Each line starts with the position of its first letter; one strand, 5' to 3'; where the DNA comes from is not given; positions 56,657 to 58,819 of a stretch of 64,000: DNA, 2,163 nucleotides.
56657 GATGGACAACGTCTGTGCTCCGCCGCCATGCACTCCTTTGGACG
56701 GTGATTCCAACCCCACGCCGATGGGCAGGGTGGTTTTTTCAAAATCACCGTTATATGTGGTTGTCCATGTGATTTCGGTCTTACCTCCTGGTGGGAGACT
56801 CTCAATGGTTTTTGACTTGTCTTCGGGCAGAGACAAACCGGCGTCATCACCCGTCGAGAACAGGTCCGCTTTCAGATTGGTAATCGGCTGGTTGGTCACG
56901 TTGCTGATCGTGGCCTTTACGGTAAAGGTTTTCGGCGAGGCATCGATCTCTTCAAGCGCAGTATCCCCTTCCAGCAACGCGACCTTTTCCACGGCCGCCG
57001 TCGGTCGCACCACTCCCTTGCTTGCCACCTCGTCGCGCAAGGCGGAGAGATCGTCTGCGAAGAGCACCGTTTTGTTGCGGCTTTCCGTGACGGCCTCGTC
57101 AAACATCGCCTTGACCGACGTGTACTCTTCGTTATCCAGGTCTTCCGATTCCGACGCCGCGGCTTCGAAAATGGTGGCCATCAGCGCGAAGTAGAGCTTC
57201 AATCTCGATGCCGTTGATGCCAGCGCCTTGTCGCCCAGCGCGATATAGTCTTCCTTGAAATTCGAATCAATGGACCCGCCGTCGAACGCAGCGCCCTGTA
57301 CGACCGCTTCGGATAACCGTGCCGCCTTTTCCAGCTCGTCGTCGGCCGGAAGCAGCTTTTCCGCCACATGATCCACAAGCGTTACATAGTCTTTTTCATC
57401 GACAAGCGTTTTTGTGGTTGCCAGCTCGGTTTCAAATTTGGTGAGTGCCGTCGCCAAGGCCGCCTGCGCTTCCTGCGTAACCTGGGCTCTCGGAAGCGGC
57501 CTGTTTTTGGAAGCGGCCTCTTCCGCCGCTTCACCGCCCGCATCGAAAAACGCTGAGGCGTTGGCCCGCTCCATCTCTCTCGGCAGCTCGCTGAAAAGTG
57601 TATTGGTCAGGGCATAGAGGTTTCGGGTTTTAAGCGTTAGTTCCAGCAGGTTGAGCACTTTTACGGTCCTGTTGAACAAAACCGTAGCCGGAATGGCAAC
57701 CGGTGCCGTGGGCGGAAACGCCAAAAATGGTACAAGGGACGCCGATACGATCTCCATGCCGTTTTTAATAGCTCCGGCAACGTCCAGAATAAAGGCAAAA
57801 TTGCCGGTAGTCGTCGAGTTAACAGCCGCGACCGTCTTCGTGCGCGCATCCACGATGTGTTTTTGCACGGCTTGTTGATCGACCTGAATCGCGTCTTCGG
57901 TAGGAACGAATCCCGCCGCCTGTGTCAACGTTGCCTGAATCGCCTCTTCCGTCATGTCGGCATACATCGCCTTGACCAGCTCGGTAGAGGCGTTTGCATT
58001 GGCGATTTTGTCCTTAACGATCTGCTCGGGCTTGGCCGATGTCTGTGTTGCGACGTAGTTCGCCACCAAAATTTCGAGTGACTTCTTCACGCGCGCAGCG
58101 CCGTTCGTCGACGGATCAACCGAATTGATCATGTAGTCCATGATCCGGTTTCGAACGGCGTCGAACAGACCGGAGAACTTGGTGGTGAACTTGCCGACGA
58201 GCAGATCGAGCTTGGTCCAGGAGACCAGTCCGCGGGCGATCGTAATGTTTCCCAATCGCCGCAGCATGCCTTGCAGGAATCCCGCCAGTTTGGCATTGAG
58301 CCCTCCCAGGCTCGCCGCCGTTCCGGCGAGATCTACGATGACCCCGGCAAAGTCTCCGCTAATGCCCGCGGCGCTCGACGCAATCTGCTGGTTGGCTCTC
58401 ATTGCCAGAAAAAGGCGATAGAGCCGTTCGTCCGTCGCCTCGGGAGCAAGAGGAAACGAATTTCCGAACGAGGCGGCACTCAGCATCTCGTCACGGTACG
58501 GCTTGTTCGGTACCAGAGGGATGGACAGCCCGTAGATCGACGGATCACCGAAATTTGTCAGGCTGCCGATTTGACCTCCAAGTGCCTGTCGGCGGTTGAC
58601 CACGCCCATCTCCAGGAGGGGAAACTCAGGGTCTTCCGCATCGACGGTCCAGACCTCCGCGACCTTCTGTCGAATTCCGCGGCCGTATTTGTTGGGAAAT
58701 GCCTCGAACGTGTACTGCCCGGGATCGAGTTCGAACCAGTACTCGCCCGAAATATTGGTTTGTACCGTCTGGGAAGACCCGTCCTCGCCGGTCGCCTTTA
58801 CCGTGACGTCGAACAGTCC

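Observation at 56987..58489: About 500-aa alpha-helical, family-less core inside the 2107-aa T9SS protein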

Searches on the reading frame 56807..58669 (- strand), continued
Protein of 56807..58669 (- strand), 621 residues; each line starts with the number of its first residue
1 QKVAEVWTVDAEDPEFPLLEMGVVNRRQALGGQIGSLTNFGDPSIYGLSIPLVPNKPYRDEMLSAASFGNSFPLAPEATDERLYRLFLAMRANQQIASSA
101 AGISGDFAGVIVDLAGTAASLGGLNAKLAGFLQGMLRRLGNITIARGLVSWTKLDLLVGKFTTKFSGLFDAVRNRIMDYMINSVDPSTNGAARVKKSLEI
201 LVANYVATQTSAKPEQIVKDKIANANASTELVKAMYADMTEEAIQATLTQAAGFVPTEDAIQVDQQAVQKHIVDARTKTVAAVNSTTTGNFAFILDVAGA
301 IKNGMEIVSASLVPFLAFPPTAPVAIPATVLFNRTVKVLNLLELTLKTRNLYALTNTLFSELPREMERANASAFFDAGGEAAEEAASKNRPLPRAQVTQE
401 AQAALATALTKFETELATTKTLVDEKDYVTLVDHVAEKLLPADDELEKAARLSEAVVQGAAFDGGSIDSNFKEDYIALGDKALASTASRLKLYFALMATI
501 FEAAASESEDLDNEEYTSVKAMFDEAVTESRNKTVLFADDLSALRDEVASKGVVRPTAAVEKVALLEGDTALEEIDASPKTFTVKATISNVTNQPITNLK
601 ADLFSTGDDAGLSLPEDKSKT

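Call 65: search_protein_families(library=pfam, proteins=[P0011, P0012, P0003, P0006, P0008, L002:246-1409:+, L001:2-2644:+], max_evalue=0.001)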
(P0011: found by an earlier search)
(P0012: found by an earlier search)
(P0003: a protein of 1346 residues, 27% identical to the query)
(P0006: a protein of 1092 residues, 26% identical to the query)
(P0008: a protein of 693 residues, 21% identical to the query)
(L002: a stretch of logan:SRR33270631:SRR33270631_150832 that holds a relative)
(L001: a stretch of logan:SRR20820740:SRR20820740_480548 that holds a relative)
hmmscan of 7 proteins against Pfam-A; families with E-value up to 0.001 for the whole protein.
P0011 (1354 aa): 4 families
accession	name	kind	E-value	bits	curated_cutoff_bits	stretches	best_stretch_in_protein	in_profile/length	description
PF18962.6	Por_Secre_tail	-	4.9e-09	36.8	27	1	1271-1351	2-74/75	Secretion system C-terminal sorting domain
PF00963.24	Cohesin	-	1.7e-08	35.2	24.1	1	1114-1210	9-105/139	Cohesin domain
PF13860.13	FlgD_ig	-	8.8e-05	22.9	27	1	1288-1342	22-76/79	FlgD Ig-like domain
PF18884.5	TSP3_bac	-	0.00076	19.7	25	0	1075-1096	1-22/22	Bacterial TSP3 repeat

P0012 (818 aa): 4 families
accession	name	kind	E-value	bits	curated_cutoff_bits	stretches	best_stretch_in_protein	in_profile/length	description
PF18962.6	Por_Secre_tail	-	3.1e-09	37.4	27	1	735-815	2-74/75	Secretion system C-terminal sorting domain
PF00963.24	Cohesin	-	3.2e-09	37.5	24.1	1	578-675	9-106/139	Cohesin domain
PF13860.13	FlgD_ig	-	5.7e-05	23.5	27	1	752-806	22-76/79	FlgD Ig-like domain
PF18884.5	TSP3_bac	-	0.00018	21.7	25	0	539-560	1-22/22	Bacterial TSP3 repeat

P0003 (1346 aa): 0 families

P0006 (1092 aa): 1 family
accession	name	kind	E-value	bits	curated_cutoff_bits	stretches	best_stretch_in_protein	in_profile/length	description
PF18884.5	TSP3_bac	-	8e-10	38.8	25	1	613-634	1-22/22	Bacterial TSP3 repeat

P0008 (693 aa): 6 families
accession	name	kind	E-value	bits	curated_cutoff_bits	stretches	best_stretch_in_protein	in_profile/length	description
PF13620.12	CarboxypepD_reg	-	4.3e-15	56.3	32.3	1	55-135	2-82/82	Carboxypeptidase regulatory-like domain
PF13715.12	CarbopepD_reg_2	-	1.2e-10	41.7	32.2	1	55-136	1-78/88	CarboxypepD_reg-like domain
PF14686.12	fn3_3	-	1.4e-09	38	24.4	1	59-128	9-73/75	Polysaccharide lyase family 4, domain II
PF17210.9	SdrD_B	-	2.1e-06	28.3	29.7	1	64-109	20-65/112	SdrD B-like domain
PF24025.1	Ig_DR_A0283-like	-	0.00019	22.1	27.1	1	58-109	12-63/102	DR_A0283-like, Ig-like domain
PF11974.14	bMG3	-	0.00019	21.7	34.9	1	58-99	18-59/103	Bacterial alpha-2-macroglobulin MG3 domain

L002:246-1409:+ (388 aa): 1 family
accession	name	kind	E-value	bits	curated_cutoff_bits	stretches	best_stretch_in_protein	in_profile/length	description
PF00963.24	Cohesin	-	2.5e-13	50.9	24.1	1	21-150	1-136/139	Cohesin domain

L001:2-2644:+ (881 aa): 10 families
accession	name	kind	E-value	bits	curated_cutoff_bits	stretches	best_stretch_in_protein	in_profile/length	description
PF13290.12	CHB_HEX_C_1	-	1.4e-40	137.5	22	2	181-247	1-67/67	Chitobiase/beta-hexosaminidase C-terminal domain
PF13287.12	Fn3_assoc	-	1.1e-35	121.9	23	2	424-482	1-59/59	Fn3 associated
PF07593.17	UnbV_ASPIC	-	3e-22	78.7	23.4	1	97-163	1-67/68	ASPIC and UnbV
PF13517.12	FG-GAP_3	-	3.5e-14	53.6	26.9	1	2-64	1-61/61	FG-GAP-like repeat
PF00963.24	Cohesin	-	1.1e-13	52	24.1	1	668-771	12-128/139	Cohesin domain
PF00404.24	Dockerin_1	-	1.3e-06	28.9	22.9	1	573-630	1-56/57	Dockerin type I domain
PF13620.12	CarboxypepD_reg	-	6.1e-05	23.7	32.3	1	490-545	1-57/82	Carboxypeptidase regulatory-like domain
PF03174.19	CHB_HEX_C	-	9.7e-05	22.7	23.6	0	181-235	15-67/76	Chitobiase/beta-hexosaminidase C-terminal domain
PF13715.12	CarbopepD_reg_2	-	0.00067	20.1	32.2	0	491-536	1-45/88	CarboxypepD_reg-like domain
PF13860.13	FlgD_ig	-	0.00097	19.5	27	0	818-862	25-69/79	FlgD Ig-like domain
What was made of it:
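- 58607..58876 (-): CarboxypepD_reg / prealbumin-like beta-sandwich (aa ~711-800), ending in the conserved GVVNR motif. The domain at the corresponding position in P0008 scores 56 bits against a cut-off of 32.3 (call 65).
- Checked: The corresponding position (immediately N-terminal of the helical core) in homologue P0008 carries a domain that passes (56 bits, call 65).
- P0008's flank gives a weak bMG3 hit (call 65).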

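Call 81: search_protein_families(library=ncbifam, alignment_id=A1, max_evalue=1)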
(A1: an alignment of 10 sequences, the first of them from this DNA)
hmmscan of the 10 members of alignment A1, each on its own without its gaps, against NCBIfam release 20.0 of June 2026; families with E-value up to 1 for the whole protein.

A. member 1, seq(601 aa): 0 families

B. families by the number of members that match (of 10 scanned): 4 families
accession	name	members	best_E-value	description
TIGR02187.2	PDO_seleno_TRX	1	0.012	protein disulfide oxidoreductase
NF001397.0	PRK00281.3-4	1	0.021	undecaprenyl-diphosphate phosphatase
NF046015.1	HisKinAgrCStaph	1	0.066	quorum-sensing sensor histidine kinase AgrC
NF006234.1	PRK08373.1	1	0.16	aspartate kinase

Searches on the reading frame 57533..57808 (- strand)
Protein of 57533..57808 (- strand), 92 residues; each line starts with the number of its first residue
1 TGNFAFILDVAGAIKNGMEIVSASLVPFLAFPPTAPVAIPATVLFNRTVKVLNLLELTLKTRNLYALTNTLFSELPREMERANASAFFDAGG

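Call 44: find_related_loci(query=A2, collection=genome_contigs, flank=10000)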
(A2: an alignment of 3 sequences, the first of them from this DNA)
Query A2 (92 aa) in genome_contigs; peptide patterns used: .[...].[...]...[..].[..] (x = any residue, [..] = any of these).
77 stretches matched a pattern; 1 encode a relative of the query (tblastn E <= 1e-3); 1 distinct loci.
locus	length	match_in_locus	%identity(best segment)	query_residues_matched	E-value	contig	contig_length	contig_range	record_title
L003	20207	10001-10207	35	13-81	2e-10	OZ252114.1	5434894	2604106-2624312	MAG: Acidobacteriota bacterium isolate 28223251-268b-4a32-9235-904b27f41ce0 genome assembly, chromosome: 1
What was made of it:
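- Tried and rejected: genome_contigs scan with the tip-motif alignment A2: one locus, in an Acidobacteriota MAG (call 44).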

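Call 53: find_related_loci(query=A2, collection=metagenome_contigs, flank=10000)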
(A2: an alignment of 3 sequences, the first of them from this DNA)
Query A2 (92 aa) in metagenome_contigs; peptide patterns used: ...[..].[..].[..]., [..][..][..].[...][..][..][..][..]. (x = any residue, [..] = any of these).
343 stretches matched a pattern, but none encodes a relative of the query by tblastn (E <= 1e-3).

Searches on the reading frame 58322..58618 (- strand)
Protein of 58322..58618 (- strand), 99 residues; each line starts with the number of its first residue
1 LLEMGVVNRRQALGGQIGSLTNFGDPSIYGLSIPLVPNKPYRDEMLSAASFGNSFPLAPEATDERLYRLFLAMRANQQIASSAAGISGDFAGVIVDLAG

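Call 55: find_related_loci(query=A3, collection=metagenome_contigs, flank=10000)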
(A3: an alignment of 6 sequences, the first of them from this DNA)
Query A3 (99 aa) in metagenome_contigs; peptide patterns used: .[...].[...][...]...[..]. (x = any residue, [..] = any of these).
18 stretches matched a pattern, but none encodes a relative of the query by tblastn (E <= 1e-3).
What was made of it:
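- Tried and rejected: metagenome_contigs scans with A2 and A3: nothing (calls 53, 55).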

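Call 82: find_related_loci(query=A3, collection=viral_contigs, flank=5000)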
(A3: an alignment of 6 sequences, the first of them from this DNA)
Query A3 (99 aa) in viral_contigs; peptide patterns used: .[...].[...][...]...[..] (x = any residue, [..] = any of these).
3 stretches matched a pattern, but none encodes a relative of the query by tblastn (E <= 1e-3).
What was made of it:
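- Tried and rejected: viral_contigs scan with A3: nothing (call 82).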
